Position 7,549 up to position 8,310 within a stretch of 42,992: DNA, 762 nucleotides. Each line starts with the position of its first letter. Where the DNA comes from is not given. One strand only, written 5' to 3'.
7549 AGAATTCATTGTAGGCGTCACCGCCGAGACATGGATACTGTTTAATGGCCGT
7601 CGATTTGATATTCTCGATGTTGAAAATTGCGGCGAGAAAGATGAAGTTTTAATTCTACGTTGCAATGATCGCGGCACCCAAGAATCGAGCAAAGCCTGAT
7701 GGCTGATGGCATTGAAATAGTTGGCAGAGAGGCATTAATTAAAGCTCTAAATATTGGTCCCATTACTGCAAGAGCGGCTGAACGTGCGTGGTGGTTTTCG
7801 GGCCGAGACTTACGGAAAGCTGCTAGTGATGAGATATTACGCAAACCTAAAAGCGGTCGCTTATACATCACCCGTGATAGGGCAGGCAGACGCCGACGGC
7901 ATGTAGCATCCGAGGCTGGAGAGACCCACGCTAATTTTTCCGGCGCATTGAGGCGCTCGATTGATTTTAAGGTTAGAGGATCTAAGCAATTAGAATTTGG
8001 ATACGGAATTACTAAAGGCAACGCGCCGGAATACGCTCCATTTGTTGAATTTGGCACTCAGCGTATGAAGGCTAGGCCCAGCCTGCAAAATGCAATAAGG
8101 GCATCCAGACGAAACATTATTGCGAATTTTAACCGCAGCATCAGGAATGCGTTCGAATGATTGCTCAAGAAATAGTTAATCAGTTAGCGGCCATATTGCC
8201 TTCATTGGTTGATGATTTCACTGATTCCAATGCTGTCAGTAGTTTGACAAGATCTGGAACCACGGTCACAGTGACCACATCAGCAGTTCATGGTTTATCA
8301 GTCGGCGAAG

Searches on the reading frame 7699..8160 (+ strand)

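Call 41: search_protein_families(library=phrogs, proteins=[window:7699-8160:+], max_evalue=0.0001)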
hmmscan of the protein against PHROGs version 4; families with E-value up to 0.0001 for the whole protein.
window:7699-8160:+ (153 aa): 1 family
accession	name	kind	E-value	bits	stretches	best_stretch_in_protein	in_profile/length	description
phrog_5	-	connector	2.5e-13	51.4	1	70-152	135-209/239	tail completion or Neck1 protein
